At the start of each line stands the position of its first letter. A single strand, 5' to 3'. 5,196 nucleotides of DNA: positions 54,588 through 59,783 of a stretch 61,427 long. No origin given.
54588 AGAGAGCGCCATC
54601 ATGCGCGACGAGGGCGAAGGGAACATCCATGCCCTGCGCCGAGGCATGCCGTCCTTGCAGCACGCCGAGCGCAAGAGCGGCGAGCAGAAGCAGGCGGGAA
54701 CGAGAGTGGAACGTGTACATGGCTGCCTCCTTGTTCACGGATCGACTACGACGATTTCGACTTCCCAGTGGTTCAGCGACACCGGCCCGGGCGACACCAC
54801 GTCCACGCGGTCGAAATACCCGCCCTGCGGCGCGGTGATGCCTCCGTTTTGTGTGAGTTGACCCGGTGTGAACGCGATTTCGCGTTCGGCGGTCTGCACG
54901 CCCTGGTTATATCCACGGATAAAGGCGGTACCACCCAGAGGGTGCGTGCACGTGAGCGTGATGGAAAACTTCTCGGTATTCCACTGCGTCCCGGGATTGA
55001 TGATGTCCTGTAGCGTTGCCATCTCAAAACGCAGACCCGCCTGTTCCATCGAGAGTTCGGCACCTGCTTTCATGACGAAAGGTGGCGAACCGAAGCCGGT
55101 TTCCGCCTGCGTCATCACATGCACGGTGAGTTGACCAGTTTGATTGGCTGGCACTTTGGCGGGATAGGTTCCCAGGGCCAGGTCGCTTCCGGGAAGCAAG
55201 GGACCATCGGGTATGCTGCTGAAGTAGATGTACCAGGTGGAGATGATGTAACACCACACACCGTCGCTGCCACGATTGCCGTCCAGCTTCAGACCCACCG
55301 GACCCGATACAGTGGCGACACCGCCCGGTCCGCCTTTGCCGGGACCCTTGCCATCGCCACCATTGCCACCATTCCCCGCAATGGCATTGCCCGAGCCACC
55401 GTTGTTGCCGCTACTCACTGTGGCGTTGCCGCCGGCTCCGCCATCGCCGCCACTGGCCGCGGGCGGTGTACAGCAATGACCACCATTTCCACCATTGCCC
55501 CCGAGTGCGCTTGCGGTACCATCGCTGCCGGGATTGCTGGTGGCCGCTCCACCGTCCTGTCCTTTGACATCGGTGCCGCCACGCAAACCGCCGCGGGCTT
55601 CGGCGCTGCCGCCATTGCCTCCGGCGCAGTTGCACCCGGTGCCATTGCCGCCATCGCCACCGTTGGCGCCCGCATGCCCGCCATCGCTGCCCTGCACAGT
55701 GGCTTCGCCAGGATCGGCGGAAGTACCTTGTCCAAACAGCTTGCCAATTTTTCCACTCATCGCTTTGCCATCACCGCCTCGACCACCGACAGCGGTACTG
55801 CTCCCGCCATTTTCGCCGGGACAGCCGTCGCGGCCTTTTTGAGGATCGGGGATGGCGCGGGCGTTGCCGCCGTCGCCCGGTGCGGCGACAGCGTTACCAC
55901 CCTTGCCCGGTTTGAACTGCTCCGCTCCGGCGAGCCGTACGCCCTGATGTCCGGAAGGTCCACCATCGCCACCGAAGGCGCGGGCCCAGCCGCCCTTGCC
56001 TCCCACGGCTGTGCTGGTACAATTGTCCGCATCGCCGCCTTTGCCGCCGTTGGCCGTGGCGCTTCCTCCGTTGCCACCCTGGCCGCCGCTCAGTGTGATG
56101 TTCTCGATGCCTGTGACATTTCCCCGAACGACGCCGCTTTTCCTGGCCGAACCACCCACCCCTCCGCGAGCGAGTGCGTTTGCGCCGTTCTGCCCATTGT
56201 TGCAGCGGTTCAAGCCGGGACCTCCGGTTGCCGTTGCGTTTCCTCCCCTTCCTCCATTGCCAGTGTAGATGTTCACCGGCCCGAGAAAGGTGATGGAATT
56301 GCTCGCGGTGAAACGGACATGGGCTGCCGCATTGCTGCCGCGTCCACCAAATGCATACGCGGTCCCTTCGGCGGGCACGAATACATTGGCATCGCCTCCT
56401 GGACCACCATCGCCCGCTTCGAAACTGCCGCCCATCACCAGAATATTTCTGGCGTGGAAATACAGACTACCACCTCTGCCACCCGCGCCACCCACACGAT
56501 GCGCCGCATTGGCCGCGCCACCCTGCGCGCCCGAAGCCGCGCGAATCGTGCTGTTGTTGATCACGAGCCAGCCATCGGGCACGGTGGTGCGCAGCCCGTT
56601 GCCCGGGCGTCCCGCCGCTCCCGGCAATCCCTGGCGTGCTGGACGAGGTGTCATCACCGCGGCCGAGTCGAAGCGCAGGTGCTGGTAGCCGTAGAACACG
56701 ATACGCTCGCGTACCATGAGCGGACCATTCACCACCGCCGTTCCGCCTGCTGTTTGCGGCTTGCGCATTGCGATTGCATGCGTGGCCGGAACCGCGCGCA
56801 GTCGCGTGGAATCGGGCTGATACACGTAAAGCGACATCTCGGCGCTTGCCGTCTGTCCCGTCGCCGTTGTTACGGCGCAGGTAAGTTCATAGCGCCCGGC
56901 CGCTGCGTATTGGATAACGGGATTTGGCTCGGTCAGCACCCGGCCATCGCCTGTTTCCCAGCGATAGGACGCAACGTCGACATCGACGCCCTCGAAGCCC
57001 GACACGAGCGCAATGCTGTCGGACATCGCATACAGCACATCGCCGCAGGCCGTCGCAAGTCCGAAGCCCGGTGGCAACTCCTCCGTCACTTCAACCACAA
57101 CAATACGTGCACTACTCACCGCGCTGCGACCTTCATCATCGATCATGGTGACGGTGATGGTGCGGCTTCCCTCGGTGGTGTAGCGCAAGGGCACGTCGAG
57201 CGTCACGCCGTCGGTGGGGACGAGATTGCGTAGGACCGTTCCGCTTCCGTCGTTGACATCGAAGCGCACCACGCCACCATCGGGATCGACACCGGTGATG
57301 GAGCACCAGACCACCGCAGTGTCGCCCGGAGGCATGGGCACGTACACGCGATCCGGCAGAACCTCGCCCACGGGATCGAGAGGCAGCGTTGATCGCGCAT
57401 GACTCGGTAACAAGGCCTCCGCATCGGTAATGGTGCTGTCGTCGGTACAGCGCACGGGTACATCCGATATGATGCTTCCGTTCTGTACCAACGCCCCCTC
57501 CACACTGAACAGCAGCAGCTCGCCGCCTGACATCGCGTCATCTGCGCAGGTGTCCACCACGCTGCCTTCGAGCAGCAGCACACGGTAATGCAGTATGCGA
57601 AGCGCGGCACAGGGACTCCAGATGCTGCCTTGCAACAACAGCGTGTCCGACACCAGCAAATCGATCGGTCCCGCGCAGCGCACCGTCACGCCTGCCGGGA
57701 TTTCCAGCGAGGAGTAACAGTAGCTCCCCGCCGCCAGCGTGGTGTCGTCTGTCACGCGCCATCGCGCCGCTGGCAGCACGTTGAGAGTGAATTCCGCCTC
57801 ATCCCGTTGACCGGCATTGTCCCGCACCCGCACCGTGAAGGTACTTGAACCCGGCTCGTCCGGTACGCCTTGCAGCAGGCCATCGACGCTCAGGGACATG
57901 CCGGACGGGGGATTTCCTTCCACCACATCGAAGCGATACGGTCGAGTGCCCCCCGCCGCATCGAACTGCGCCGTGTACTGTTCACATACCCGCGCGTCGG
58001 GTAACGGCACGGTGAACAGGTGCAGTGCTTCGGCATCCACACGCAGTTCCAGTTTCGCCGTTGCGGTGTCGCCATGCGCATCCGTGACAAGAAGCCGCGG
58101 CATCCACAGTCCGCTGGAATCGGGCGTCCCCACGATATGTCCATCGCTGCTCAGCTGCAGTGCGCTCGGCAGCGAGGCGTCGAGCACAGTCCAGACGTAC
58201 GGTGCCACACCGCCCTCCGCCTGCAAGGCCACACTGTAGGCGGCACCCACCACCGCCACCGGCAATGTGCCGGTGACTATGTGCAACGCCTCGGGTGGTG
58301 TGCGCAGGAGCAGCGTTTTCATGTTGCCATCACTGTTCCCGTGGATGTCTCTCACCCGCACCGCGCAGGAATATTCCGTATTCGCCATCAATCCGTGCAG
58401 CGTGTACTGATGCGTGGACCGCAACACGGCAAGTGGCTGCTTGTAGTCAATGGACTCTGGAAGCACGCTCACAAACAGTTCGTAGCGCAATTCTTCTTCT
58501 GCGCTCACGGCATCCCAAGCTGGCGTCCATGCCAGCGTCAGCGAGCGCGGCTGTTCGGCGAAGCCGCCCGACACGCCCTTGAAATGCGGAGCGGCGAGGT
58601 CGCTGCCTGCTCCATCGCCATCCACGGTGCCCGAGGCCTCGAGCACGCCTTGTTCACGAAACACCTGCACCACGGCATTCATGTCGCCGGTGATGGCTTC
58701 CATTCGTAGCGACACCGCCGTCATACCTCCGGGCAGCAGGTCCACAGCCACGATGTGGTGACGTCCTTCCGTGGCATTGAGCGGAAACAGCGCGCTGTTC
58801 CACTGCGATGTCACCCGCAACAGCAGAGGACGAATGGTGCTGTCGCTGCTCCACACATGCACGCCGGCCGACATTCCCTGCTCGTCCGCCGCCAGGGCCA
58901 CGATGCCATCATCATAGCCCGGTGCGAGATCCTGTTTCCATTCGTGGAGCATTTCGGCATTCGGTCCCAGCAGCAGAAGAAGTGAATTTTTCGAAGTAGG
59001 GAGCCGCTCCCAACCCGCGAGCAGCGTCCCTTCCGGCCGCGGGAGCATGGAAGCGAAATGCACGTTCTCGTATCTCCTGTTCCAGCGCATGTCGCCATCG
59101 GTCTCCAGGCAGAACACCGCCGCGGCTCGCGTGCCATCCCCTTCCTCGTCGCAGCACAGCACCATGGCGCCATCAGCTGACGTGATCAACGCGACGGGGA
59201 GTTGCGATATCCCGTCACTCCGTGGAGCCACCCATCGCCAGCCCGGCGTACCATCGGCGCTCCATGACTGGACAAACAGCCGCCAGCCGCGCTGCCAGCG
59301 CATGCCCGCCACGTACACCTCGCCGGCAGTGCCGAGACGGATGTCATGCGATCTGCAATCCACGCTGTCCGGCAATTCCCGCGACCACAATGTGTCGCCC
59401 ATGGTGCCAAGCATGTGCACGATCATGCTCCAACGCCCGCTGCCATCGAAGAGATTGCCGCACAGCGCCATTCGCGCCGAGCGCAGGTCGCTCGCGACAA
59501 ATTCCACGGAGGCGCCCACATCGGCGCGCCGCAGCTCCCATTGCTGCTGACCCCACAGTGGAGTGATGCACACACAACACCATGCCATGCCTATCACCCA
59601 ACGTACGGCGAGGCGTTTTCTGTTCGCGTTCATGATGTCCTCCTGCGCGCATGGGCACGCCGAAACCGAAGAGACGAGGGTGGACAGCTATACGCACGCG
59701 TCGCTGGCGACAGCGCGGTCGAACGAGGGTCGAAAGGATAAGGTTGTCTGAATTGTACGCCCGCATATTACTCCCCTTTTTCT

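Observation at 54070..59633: Strongly signalled two-gene module: a 1632-aa multidomain protein with no T9SS tail, coupled to a small T9SS-tailed partner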

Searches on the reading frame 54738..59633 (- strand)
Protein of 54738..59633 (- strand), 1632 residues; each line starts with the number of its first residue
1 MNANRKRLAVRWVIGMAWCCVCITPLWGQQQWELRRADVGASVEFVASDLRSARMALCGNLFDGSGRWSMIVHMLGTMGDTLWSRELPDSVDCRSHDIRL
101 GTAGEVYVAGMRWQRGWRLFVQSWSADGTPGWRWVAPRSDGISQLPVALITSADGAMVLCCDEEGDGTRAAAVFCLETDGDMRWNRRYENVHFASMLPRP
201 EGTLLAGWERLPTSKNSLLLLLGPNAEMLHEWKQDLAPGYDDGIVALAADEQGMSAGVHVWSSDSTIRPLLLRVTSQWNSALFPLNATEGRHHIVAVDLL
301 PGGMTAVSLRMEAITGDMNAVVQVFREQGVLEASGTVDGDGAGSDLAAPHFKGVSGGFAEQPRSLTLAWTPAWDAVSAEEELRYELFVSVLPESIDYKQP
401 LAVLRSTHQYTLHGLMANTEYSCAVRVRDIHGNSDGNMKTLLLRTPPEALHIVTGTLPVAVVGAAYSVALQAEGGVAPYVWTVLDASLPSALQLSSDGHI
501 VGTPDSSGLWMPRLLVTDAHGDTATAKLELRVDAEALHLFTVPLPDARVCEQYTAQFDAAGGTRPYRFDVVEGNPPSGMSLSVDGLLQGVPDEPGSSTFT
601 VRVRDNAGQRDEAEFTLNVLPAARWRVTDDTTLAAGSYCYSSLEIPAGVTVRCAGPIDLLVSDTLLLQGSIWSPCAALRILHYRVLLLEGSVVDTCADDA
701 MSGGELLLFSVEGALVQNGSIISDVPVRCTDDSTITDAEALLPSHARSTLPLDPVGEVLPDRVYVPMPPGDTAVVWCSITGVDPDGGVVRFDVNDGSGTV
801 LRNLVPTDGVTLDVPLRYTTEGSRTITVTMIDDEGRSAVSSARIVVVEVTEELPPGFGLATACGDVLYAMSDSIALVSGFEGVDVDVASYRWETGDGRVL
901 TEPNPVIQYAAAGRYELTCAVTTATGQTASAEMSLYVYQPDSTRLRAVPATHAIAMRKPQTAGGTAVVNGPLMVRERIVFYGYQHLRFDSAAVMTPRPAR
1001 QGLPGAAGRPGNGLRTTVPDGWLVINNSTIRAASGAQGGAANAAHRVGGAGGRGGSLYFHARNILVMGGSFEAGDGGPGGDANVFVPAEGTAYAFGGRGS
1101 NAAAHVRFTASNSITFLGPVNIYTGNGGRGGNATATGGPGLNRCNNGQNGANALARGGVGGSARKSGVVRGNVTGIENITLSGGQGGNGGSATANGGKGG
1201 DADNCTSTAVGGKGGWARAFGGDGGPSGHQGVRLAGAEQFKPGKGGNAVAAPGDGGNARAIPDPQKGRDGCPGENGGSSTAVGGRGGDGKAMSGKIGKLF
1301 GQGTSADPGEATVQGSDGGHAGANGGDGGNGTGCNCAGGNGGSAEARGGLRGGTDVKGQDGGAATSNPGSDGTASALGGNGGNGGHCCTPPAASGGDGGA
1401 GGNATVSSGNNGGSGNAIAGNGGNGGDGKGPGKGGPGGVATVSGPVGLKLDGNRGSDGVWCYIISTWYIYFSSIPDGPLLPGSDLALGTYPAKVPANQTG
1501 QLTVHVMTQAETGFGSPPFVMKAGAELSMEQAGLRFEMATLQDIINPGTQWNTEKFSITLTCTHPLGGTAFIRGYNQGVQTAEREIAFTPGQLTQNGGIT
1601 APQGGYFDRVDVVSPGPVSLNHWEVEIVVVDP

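Call 5: search_protein_families(library=pfam, proteins=[window:54738-59633:-], max_evalue=0.1)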
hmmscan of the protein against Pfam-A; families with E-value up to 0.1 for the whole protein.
window:54738-59633:- (1632 aa): 8 families
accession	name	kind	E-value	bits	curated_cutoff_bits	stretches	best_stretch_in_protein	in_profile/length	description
PF05345.18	He_PIG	-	4.4e-17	62.7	24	2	552-619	18-95/96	Putative Ig domain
PF18911.6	PKD_4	-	1.3e-10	41.6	27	1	883-930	30-77/85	PKD domain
PF00801.26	PKD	-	6.3e-09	36.1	23.5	1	884-929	26-73/80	PKD domain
PF22352.2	K319L-like_PKD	-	1.6e-05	25.3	27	0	884-937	25-84/84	K319L-like, PKD domain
PF17963.7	Big_9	-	4.8e-05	24.6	23.6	0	571-617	40-88/89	Bacterial Ig domain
PF00041.27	fn3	-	0.00013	22.6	25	1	360-434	11-75/84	Fibronectin type III domain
PF19077.6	Big_13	-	0.00084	20.2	27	0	595-619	75-100/102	Bacterial Ig-like domain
PF23148.1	Gp77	-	0.094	13.7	27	0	913-935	61-83/84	Podophage GP4 fiber-tail adaptor protein gp77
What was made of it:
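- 57768..58586 (-): FN3-like domain (aa ~350-445) and two He_PIG Ig-like domains (aa ~447-622). Call 5: He_PIG E 4e-17 with 2 stretches; fn3 E 1.3e-4, below the cutoff.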

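Call 6: search_protein_families(library=ncbifam, proteins=[window:54738-59633:-], max_evalue=1)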
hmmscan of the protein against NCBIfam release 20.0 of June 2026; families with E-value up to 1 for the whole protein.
window:54738-59633:- (1632 aa): 1 family
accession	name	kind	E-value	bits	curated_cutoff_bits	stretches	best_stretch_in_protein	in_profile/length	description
NF012211.1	tand_rpt_95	domain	0.024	14.6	90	0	595-622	60-87/98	tandem-95 repeat protein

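Call 9: find_homologous_proteins(query=window:54738-59633:-)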
Query window:54738-59633:- (1632 aa): 14 proteins with E <= 0.001 among 8000 candidates.
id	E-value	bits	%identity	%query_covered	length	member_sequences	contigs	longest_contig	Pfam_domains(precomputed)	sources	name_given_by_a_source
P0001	0.0e+0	3381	90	100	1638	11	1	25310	PF00801.27,PF05345.19,PF18911.7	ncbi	-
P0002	1.9e-180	621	34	11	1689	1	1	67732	PF12892.14,PF22352.3,PF13573.13,PF17963.8,PF24547.2,PF03797.26,PF05345.19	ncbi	ncbi:MAG: putative Ig domain-containing protein [Steroidobacteraceae bacterium]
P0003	1.9e-148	515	34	15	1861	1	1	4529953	PF07495.20,PF27332.1,PF24547.2,PF03797.26,PF00630.26,PF23237.2,PF22352.3,PF13573.13,PF17963.8,PF19116.7,PF24908.1,PF05345.19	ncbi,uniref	ncbi:putative Ig domain-containing protein [Trinickia sp. NRRL B-1857]|uniref:putative Ig domain-con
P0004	2.9e-78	282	35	10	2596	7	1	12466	PF22352.3,PF13573.13,PF17963.8,PF03160.21,PF03797.26,PF05345.19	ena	-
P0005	2.9e-70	256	33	12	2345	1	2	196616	PF22352.3,PF13573.13,PF17963.8,PF03160.21,PF03797.26,PF24908.1,PF05345.19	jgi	jgi:uncharacterized protein YhjY with autotransporter beta-barrel domain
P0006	8.7e-57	211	31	13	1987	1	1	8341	PF13364.13,PF26182.1,PF22352.3,PF17963.8,PF24547.2,PF24908.1,PF05345.19,PF00082.28,PF07995.18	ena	-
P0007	1.8e-54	203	35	13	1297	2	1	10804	PF26182.1,PF02368.25,PF05345.19,PF00041.28,PF04686.19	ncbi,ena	-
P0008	1.3e-43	167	33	14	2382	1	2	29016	PF17963.8,PF16116.11,PF07705.18,PF05345.19,PF10633.16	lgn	-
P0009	5.2e-38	149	34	11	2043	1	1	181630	PF07495.20,PF22352.3,PF16116.11,PF07705.18,PF05345.19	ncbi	ncbi:MAG: putative Ig domain-containing protein [Myxococcaceae bacterium]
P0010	1.2e-32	131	46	6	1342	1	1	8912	PF25275.2,PF05345.19,PF00082.28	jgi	jgi:subtilisin family serine protease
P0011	1.5e-18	84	32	13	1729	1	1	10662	PF01839.30,PF22352.3,PF22148.2,PF00801.27,PF25292.1,PF13517.13,PF05345.19,PF06739.18,PF00082.28,PF18911.7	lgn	-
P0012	7.0e-12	62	31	10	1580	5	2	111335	PF01915.28,PF05345.19,PF14310.13,PF07554.20,PF00933.28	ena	-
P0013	1.4e-8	51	37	5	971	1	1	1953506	PF24908.1,PF05345.19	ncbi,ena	-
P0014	6.4e-8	49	23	10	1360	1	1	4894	PF15418.13,PF22352.3,PF00801.27,PF18981.7,PF16403.12,PF24107.2,PF18911.7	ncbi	-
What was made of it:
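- On Autotransporter (type V secretion): The autotransporter domains listed in call 9 belong to unrelated proteins that share only He_PIG repeats with it.
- Tried and rejected: Whole-protein search (call 9).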

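Call 10: find_encoding_contigs(protein=P0001, flank=10000, max_places=6)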
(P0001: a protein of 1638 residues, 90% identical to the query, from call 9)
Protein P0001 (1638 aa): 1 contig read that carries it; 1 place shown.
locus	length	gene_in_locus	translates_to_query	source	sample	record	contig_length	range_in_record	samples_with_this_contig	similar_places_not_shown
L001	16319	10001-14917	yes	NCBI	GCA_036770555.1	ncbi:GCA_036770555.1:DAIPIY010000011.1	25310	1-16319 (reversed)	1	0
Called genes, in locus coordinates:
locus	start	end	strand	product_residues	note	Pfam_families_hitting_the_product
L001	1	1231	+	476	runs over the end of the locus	PF00474:SSF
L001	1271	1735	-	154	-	PF22381:Staph_reg_Sar_Rot (weak), PF01047:MarR, PF12802:MarR_2, PF13463:HTH_27 (faint)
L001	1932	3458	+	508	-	PF05681:Fumerase, PF05683:Fumerase_C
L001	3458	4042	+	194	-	PF13580:SIS_2, PF01380:SIS (weak)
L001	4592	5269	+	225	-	-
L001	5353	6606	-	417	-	PF01266:DAO (faint), PF07992:Pyr_redox_2, PF13454:NAD_binding_9 (faint), PF00070:Pyr_redox (weak)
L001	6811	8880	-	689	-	-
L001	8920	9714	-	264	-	PF01048:PNP_UDP_1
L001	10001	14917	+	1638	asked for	PF00801:PKD (faint), PF05345:He_PIG, PF18911:PKD_4 (weak)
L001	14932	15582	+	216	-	PF18962:Por_Secre_tail (weak)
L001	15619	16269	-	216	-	PF13248:Zn_ribbon_3 (faint), PF12773:DZR, PF13240:Zn_Ribbon_1 (weak)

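Call 48: list_cluster_members(proteins=[P0001, P0023, P0045, P0018, P0019, P0027, P0037, P0043, P0038, P0055])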
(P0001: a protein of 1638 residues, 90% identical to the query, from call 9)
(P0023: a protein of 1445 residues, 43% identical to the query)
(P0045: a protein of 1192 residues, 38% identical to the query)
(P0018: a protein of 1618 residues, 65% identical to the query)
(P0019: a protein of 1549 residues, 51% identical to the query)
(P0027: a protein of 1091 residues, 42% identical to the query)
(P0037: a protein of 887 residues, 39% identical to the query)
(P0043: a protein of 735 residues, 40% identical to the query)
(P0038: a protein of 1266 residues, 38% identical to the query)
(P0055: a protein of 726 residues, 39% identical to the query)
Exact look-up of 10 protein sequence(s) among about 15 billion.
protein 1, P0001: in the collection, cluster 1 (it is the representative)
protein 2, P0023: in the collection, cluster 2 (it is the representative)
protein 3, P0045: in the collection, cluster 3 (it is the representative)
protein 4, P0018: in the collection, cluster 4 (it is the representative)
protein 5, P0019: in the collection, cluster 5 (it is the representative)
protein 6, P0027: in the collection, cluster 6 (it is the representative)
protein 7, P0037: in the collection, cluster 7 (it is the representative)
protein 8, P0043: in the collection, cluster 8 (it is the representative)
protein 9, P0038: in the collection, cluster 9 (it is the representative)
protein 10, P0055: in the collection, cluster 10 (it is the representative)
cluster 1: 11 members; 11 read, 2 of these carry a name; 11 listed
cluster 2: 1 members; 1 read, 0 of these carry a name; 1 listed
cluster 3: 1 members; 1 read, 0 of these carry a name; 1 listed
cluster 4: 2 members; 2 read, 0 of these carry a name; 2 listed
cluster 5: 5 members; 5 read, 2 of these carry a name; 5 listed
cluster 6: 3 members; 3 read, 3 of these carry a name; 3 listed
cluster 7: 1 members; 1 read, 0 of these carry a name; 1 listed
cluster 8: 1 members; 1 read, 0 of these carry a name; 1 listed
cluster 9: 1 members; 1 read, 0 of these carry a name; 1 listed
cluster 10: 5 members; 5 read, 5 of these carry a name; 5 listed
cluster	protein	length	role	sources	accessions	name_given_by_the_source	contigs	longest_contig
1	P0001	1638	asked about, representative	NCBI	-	-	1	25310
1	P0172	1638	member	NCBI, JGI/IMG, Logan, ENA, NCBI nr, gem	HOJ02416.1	MAG TPA: putative Ig domain-containing protein [Bacteroidota bacterium] | putative Ig domain-containing protein [Bacteroidota bacterium]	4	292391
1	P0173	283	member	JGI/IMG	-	hypothetical protein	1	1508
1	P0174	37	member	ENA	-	-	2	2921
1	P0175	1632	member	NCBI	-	-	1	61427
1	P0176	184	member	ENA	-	-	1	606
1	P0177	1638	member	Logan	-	-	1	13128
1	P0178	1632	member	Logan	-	-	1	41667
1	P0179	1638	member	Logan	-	-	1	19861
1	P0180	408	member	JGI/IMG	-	-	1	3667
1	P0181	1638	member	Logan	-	-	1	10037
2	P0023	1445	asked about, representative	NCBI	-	-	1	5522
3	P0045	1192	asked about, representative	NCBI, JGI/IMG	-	-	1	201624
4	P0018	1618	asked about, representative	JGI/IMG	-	-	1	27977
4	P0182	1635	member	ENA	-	-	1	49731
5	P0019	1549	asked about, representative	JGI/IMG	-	-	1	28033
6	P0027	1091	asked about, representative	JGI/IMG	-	PKD repeat protein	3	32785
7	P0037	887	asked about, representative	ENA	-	-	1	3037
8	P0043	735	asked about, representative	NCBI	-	-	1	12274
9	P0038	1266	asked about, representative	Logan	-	-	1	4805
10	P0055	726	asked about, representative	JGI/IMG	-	hypothetical protein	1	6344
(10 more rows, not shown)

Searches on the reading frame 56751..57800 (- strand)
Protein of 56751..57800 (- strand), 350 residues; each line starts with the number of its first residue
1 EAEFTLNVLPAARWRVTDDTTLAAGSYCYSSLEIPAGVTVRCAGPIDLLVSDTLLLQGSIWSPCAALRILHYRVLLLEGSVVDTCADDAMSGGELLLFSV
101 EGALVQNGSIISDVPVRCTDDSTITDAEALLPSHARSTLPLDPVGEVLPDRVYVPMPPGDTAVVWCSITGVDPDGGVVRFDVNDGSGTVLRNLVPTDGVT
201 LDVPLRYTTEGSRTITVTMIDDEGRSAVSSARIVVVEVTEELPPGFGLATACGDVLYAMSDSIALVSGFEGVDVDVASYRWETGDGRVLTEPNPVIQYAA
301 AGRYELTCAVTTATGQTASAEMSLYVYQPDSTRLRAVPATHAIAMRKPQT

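Call 20: search_protein_families(library=pfam, proteins=[window:56751-57800:-], max_evalue=10)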
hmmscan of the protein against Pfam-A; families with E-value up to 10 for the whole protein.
window:56751-57800:- (350 aa): 7 families
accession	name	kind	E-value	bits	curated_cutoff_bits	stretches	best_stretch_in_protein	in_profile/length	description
PF18911.6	PKD_4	-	1.4e-11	44.8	27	2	272-319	30-77/85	PKD domain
PF00801.26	PKD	-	1.4e-09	38.3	23.5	2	273-318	26-73/80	PKD domain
PF24278.2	HVO_0513_N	-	0.0048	16.9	29.8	1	190-223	76-110/134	HVO_0513, N-terminal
PF24107.1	DUF7382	-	0.011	16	27.4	1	208-240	15-46/65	Domain of unknown function (DUF7382)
PF22352.2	K319L-like_PKD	-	0.02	15.3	27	1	273-326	25-84/84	K319L-like, PKD domain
PF08329.16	ChitinaseA_N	-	0.1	12.7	21.2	1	291-338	72-119/133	Chitinase A, N-terminal domain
PF23148.1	Gp77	-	0.23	12.5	27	1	302-324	61-83/84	Podophage GP4 fiber-tail adaptor protein gp77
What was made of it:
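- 56814..57326 (-): Two PKD domains (aa ~770-940). Call 20: PKD_4 E 1.4e-11, 2 stretches.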

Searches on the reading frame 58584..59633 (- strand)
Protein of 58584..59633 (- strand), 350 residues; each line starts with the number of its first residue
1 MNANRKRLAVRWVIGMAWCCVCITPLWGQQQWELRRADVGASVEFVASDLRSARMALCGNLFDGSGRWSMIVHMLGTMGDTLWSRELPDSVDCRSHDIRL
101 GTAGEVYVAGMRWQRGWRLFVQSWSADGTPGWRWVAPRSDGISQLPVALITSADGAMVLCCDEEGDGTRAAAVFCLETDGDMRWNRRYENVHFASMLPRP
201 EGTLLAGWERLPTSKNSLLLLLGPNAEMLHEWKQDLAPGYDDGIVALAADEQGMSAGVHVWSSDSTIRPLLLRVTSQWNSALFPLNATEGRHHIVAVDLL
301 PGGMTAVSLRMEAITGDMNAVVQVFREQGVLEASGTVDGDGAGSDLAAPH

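Call 20: search_protein_families(library=pfam, proteins=[window:58584-59633:-], max_evalue=10)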
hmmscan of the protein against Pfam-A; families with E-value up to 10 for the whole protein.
window:58584-59633:- (350 aa): 1 family
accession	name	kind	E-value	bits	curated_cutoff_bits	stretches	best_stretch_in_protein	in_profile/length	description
PF13088.12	BNR_2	-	0.096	12.5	31.4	1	66-184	134-248/277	BNR repeat-like domain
